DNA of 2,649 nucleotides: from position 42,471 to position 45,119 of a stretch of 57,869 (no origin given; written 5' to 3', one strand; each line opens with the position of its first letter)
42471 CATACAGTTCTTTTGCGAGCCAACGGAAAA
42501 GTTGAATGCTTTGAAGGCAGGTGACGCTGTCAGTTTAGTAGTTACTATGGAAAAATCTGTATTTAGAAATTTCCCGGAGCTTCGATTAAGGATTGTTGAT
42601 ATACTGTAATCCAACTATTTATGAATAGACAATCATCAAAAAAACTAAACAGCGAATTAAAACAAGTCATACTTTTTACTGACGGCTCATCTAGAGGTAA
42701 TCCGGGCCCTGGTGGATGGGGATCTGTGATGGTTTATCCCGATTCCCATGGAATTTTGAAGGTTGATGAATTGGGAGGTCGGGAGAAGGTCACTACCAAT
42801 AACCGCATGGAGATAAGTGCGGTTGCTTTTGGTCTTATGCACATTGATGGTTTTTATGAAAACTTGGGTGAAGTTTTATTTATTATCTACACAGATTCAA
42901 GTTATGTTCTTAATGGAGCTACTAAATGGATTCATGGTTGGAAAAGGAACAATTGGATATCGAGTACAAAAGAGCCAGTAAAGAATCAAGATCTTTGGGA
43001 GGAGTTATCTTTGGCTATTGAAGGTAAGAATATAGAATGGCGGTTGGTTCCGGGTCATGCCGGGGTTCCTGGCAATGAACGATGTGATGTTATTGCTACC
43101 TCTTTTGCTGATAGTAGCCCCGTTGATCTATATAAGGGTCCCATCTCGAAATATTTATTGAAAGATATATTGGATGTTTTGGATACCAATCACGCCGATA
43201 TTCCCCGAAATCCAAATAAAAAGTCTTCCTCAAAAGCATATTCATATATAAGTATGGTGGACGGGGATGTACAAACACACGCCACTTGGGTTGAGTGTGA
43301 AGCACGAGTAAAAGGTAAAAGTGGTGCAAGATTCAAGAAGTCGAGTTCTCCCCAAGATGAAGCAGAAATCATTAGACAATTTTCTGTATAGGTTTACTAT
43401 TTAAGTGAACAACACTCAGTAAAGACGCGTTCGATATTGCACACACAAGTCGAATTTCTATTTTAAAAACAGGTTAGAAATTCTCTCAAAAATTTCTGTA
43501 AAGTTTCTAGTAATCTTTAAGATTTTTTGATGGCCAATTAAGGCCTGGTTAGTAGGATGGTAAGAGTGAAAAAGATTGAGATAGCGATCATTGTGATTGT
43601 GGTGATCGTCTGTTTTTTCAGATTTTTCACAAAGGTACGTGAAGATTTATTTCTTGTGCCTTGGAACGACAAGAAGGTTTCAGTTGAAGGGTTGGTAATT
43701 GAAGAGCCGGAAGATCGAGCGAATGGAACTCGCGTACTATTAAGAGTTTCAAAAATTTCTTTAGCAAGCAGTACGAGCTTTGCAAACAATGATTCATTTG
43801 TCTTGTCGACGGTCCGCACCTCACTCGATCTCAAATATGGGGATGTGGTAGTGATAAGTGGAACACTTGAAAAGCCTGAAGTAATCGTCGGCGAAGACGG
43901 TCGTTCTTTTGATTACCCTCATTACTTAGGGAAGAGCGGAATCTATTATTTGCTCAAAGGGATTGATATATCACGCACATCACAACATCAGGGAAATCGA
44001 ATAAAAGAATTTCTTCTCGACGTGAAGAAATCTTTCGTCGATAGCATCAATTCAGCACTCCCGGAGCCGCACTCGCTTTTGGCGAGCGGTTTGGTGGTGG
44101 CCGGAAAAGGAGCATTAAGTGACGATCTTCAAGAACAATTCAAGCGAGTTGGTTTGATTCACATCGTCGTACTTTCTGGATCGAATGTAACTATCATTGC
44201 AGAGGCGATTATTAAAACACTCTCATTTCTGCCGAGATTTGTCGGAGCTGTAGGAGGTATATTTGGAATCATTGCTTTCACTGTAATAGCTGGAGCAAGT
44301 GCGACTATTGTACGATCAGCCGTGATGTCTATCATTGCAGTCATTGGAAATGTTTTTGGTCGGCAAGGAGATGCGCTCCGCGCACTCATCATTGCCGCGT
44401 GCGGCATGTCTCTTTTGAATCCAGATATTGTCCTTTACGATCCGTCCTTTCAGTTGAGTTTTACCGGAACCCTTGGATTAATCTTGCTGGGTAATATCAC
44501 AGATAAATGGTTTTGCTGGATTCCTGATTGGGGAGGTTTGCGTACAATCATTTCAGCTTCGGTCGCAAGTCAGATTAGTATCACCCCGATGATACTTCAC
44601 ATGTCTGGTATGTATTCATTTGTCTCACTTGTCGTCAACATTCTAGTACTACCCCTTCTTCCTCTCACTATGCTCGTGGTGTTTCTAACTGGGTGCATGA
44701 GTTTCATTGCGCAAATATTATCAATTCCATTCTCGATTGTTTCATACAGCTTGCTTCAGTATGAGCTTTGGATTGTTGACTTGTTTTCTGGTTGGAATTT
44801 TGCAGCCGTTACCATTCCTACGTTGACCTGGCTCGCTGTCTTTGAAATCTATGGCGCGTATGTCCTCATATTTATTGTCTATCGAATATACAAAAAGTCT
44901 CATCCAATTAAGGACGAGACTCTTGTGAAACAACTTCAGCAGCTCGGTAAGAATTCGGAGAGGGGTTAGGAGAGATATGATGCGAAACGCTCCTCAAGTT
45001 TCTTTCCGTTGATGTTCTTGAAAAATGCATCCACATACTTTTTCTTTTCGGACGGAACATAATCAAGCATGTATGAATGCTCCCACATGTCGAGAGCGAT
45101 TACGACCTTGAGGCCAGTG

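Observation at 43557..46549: ComEC split into channel and nuclease genes by an antisense SOD-like gene with zero intergenic distance on both sides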

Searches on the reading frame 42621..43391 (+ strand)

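Call 3: search_protein_families(library=pfam, proteins=[window:42621-43391:+], max_evalue=0.01)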
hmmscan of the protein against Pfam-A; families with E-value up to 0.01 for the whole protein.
window:42621-43391:+ (256 aa): 2 families
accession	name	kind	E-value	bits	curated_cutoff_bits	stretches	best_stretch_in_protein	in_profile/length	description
PF00075.30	RNase_H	-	2.3e-40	138.5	25.8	1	14-161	2-138/141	RNase H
PF01693.22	Cauli_VI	-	0.0034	18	21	1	222-243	16-37/44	Ribonuclease H1 N-terminal domain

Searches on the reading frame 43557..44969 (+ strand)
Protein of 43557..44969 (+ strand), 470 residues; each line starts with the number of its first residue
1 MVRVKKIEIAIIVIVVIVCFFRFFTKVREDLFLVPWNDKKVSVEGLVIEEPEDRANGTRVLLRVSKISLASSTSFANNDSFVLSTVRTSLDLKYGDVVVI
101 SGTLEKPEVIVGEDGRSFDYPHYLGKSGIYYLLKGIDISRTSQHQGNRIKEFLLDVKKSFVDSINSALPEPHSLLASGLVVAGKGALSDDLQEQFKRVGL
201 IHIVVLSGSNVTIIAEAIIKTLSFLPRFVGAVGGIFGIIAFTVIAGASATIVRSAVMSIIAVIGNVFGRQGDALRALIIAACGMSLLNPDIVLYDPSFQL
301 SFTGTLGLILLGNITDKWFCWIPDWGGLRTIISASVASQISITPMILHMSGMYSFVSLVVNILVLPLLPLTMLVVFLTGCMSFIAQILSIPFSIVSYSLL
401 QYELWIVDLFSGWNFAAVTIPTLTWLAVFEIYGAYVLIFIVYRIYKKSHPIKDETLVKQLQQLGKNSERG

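Call 3: search_protein_families(library=pfam, proteins=[window:43557-44969:+], max_evalue=0.01)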
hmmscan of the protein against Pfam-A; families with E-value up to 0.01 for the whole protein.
window:43557-44969:+ (470 aa): 2 families
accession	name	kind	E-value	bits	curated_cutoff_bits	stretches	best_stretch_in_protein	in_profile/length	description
PF03772.21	Competence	-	1.2e-38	133.4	23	1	179-441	1-266/270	Competence protein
PF13567.11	DUF4131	-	9.7e-13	48.6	31.6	1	12-135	39-159/165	Domain of unknown function (DUF4131)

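Call 4: search_protein_families(library=ncbifam, proteins=[window:43557-44969:+], max_evalue=0.01)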
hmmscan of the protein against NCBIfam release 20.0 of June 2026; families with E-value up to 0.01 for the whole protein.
window:43557-44969:+ (470 aa): 3 families
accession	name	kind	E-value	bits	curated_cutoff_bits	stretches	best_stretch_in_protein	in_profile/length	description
TIGR00361.1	ComEC_Rec2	equivalog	1.5e-15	56.4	190.05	1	118-423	83-386/663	DNA internalization-related competence protein ComEC/Rec2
NF045979.1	ComEC_MAG0480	equivalog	5.1e-13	48.6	150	1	179-389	201-407/461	MAG0480 family ComEC-like protein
TIGR00360.1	ComEC_N-term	subfamily_domain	3.6e-10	40.4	36.5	1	201-373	2-169/171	ComEC/Rec2-related protein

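Call 27: search_solved_structures(query=window:43557-44969:+, max_evalue=0.01, show_alignments=2)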
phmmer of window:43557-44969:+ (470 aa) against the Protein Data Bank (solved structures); distinct sequences matched with E-value up to 0.01: 1.
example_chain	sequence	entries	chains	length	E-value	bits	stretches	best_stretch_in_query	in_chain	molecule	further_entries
30bt_A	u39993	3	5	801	2.9e-24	89.2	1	92-443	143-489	Beta-lactamase-like domain | ComEC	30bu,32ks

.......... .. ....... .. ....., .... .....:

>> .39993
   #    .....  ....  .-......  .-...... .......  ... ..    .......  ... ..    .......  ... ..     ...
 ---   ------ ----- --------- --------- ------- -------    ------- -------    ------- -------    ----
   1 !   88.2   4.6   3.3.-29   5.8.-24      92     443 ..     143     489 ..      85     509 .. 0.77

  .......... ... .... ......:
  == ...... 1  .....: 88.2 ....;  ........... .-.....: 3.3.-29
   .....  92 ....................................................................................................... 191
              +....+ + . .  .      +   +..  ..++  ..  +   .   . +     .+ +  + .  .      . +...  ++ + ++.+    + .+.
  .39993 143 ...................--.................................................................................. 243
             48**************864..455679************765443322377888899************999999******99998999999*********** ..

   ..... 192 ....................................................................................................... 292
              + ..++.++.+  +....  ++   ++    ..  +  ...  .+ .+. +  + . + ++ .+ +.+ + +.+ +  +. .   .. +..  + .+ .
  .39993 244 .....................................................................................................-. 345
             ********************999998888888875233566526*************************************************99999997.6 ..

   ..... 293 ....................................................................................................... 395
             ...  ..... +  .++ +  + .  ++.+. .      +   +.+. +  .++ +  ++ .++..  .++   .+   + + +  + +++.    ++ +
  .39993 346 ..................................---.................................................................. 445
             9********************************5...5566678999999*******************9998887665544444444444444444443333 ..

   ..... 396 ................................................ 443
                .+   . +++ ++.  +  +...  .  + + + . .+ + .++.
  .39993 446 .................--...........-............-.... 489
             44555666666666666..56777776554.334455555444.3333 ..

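Call 36: find_homologous_proteins(query=window:43557-44969:+, max_evalue=0.00001)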
Query window:43557-44969:+ (470 aa): 788 proteins with E <= 0.00001 among 8000 candidates; the best 120 are listed.
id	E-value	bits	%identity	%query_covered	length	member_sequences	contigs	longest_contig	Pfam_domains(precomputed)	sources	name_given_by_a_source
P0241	2.2e-298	1008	100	99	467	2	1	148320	PF13567.12,PF03772.22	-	-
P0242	2.7e-205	701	70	96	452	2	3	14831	PF13567.12,PF03772.22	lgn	-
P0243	2.8e-200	684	68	94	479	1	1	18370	PF13567.12,PF03772.22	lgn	-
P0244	2.4e-198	678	69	96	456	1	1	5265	PF13567.12,PF03772.22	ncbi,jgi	jgi:competence protein ComEC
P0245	1.2e-193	662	68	94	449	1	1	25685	PF13567.12,PF03772.22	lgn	-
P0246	3.4e-191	654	67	95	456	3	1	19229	PF13567.12,PF03772.22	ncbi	-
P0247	9.4e-139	481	51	97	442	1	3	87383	PF13567.12,PF03772.22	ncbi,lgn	-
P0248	1.0e-138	481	52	94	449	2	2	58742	PF13567.12,PF03772.22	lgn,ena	-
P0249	4.2e-121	423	46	95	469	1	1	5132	PF13567.12,PF03772.22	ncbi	-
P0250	9.3e-116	406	50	87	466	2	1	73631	PF13567.12,PF03772.22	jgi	jgi:competence protein ComEC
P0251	5.1e-114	400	47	93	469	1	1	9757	PF13567.12,PF03772.22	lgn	-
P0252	3.5e-113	397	47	91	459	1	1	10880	PF13567.12,PF03772.22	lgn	-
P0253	6.9e-95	337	44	87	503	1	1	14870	PF13567.12,PF03772.22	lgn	-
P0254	1.3e-94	336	45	86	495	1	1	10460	PF13567.12,PF03772.22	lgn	-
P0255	2.0e-94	335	43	89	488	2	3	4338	PF13567.12,PF03772.22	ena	-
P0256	4.8e-94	334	44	87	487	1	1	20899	PF13567.12,PF03772.22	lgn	-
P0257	1.0e-93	333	42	90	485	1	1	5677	PF13567.12,PF03772.22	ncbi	-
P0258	1.2e-93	333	44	85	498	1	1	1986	PF13567.12,PF03772.22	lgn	-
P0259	1.2e-93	333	42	94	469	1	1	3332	PF13567.12,PF03772.22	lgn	-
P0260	6.6e-93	330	41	96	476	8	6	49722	PF13567.12,PF03772.22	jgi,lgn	jgi:competence protein ComEC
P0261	2.1e-92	329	42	89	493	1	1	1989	PF13567.12,PF03772.22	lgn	-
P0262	2.3e-92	329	43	87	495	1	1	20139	PF13567.12,PF03772.22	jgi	jgi:competence protein ComEC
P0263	1.2e-91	326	42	86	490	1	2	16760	PF13567.12,PF03772.22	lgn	-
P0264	1.4e-91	326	43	86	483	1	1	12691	PF13567.12,PF03772.22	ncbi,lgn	-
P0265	1.5e-91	326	43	87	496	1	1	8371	PF13567.12,PF03772.22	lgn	-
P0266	1.6e-91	326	43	85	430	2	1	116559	PF13567.12,PF03772.22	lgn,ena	-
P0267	3.3e-91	325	42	92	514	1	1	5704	PF13567.12,PF03772.22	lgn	-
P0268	4.3e-91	324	42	88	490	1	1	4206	PF13567.12,PF03772.22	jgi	-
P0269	5.5e-91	324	42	85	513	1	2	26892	PF13567.12,PF03772.22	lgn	-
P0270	7.8e-91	324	42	84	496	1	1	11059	PF13567.12,PF03772.22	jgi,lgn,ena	-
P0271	1.2e-90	323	41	88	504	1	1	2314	PF13567.12,PF03772.22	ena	-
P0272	1.2e-90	323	44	84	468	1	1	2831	PF13567.12,PF03772.22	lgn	-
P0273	1.2e-90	323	44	85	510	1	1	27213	PF13567.12,PF03772.22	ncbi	ncbi:ComEC/Rec2 family competence protein [Patescibacteria group bacterium]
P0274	1.4e-90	323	42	87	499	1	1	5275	PF13567.12,PF03772.22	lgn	-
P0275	1.8e-90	322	42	91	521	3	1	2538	PF13567.12,PF03772.22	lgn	-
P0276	1.9e-90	322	42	89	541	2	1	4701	PF13567.12,PF03772.22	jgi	-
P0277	4.2e-90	321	43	88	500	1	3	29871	PF13567.12,PF03772.22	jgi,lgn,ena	-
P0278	4.3e-90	321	40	92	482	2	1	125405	PF13567.12,PF03772.22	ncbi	-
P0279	9.0e-90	320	41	92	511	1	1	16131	PF13567.12,PF03772.22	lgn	-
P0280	1.1e-89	320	41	92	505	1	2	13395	PF13567.12,PF03772.22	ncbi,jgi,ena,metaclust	metaclust:\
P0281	1.1e-89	320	42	87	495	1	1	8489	PF13567.12,PF03772.22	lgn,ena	-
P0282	1.1e-89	320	41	86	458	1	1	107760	PF13567.12,PF03772.22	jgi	jgi:competence protein ComEC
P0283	1.3e-89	319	43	86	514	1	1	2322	PF13567.12,PF03772.22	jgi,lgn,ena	-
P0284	1.4e-89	319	40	89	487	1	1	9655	PF13567.12,PF03772.22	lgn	-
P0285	4.7e-89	318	41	87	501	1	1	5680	PF13567.12,PF03772.22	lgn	-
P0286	6.1e-89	317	39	94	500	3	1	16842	PF13567.12,PF03772.22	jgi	jgi:competence protein ComEC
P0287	9.2e-89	317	41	86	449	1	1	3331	PF13567.12,PF03772.22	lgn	-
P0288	9.5e-89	317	42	85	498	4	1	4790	PF13567.12,PF03772.22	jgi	jgi:competence protein ComEC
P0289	2.2e-88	315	43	88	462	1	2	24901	PF13567.12,PF03772.22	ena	-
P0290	5.8e-88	314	40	95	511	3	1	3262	PF13567.12,PF03772.22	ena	-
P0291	7.2e-88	314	41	87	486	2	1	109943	PF13567.12,PF03772.22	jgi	-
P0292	8.1e-88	314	41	91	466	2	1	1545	PF13567.12,PF03772.22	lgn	-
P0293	1.0e-87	313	41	87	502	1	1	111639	PF13567.12,PF03772.22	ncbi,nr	ncbi:MAG: ComEC family competence protein [Parcubacteria group bacterium]|nr:ComEC family competence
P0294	1.3e-87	313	42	87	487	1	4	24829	PF13567.12,PF03772.22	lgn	-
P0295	1.7e-87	312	43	87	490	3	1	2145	PF13567.12,PF03772.22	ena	-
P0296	2.3e-87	312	40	85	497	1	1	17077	PF13567.12,PF03772.22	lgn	-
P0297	2.9e-87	312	41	87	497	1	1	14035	PF13567.12,PF03772.22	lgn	-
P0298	3.2e-87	312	43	83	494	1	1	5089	PF13567.12,PF03772.22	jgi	jgi:competence protein ComEC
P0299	4.6e-87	311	42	84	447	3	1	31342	PF13567.12,PF03772.22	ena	-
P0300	4.7e-87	311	41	87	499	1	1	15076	PF13567.12,PF03772.22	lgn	-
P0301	5.5e-87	311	43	87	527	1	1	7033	PF13567.12,PF03772.22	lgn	-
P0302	6.9e-87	310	44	87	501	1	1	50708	PF13567.12,PF03772.22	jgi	jgi:competence protein ComEC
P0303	1.6e-86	309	42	88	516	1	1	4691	PF13567.12,PF03772.22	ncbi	-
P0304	2.0e-86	309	39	87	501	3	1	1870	PF13567.12,PF03772.22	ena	-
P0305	2.4e-86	309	40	90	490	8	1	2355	PF13567.12,PF03772.22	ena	-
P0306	2.6e-86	309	42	88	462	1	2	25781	PF13567.12,PF03772.22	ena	-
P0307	2.6e-86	309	40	93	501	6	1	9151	PF13567.12,PF03772.22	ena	-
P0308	2.6e-86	309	42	88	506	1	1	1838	PF13567.12,PF03772.22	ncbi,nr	ncbi:MAG: ComEC family competence protein [Candidatus Pacebacteria bacterium]|nr:ComEC family compet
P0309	2.6e-86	309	42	86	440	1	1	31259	PF13567.12,PF03772.22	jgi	jgi:competence protein ComEC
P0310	3.9e-86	308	39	87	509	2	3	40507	PF13567.12,PF03772.22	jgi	-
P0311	4.0e-86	308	43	86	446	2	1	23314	PF13567.12,PF03772.22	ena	-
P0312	6.0e-86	307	40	87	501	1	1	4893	PF13567.12,PF03772.22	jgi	-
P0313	7.2e-86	307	42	92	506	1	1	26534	PF13567.12,PF03772.22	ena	-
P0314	7.4e-86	307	40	88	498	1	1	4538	PF13567.12,PF03772.22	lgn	-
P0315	1.1e-85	307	42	91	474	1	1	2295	PF13567.12,PF03772.22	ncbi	-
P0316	1.1e-85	307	39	91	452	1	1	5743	PF13567.12,PF03772.22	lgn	-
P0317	1.2e-85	306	41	82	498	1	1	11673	PF13567.12,PF03772.22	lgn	-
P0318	1.5e-85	306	39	94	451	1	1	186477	PF13567.12,PF03772.22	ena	-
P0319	1.9e-85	306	41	93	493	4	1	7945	PF13567.12,PF03772.22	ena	-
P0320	2.0e-85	306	41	85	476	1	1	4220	PF13567.12,PF03772.22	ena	-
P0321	2.0e-85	306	39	89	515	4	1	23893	PF13567.12,PF03772.22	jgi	-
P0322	2.4e-85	305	40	86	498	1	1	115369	PF13567.12,PF03772.22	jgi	jgi:competence protein ComEC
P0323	3.0e-85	305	41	92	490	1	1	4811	PF13567.12,PF03772.22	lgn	-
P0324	3.1e-85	305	42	85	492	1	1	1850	PF13567.12,PF03772.22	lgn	-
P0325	3.1e-85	305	39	86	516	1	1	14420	PF13567.12,PF03772.22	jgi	jgi:competence protein ComEC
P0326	4.1e-85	305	39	91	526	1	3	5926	PF13567.12,PF03772.22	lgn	-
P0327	5.4e-85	304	41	89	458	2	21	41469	PF13567.12,PF03772.22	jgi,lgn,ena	jgi:competence protein ComEC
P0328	5.6e-85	304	41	86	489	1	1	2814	PF13567.12,PF03772.22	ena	-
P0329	5.9e-85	304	38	87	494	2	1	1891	PF13567.12,PF03772.22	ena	-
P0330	7.7e-85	304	41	92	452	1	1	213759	PF13567.12,PF03772.22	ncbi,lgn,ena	-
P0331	7.9e-85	304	39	92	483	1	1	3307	PF13567.12,PF03772.22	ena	-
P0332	9.9e-85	303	41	86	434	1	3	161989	PF13567.12,PF03772.22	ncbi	-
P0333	1.2e-84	303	40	87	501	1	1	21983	PF13567.12,PF03772.22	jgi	jgi:competence protein ComEC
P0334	1.4e-84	303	41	88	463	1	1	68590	PF13567.12,PF03772.22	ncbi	ncbi:MAG: ComEC/Rec2 family competence protein [Patescibacteria group bacterium]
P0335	1.6e-84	303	41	87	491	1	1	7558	PF13567.12,PF03772.22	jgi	-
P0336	1.7e-84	303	40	89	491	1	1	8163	PF13567.12,PF03772.22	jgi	jgi:competence protein ComEC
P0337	2.7e-84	302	40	86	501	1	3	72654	PF13567.12,PF03772.22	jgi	-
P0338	2.7e-84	302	41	85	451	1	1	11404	PF13567.12,PF03772.22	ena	-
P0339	2.8e-84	302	41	87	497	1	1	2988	PF13567.12,PF03772.22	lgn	-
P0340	3.4e-84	302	40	87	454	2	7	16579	PF13567.12,PF03772.22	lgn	-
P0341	4.1e-84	301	39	85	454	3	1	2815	PF13567.12,PF03772.22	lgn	-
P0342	4.7e-84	301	40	88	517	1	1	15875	PF13567.12,PF03772.22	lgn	-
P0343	5.0e-84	301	39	91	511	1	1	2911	PF13567.12,PF03772.22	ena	-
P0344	5.2e-84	301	42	85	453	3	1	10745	PF13567.12,PF03772.22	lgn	-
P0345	6.4e-84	301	40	86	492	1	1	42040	PF13567.12,PF03772.22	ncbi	-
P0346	6.6e-84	301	40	89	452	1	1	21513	PF13567.12,PF03772.22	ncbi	-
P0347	6.7e-84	301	42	86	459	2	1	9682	PF13567.12,PF03772.22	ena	-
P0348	7.0e-84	301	42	81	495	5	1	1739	PF13567.12,PF03772.22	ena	-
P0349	7.4e-84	301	39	90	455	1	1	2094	PF13567.12,PF03772.22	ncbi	-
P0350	7.5e-84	300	42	85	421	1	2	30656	PF13567.12,PF03772.22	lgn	-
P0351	9.2e-84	300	42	88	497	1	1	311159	PF13567.12,PF03772.22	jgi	jgi:competence protein ComEC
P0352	9.9e-84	300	40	92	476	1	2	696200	PF13567.12,PF03772.22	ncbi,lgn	-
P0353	1.2e-83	300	41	84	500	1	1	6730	PF13567.12,PF03772.22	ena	-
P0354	1.3e-83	300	41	95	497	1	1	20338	PF13567.12,PF03772.22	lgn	-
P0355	1.4e-83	300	40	88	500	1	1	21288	PF13567.12,PF03772.22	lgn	-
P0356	1.5e-83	299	40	88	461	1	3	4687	PF13567.12,PF03772.22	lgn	-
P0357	1.9e-83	299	40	87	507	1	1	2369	PF13567.12,PF03772.22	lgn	-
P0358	1.9e-83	299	39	89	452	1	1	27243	PF13567.12,PF03772.22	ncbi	-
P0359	2.2e-83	299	39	93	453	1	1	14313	PF13567.12,PF03772.22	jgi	-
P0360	2.2e-83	299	37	97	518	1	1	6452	PF13567.12,PF03772.22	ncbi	-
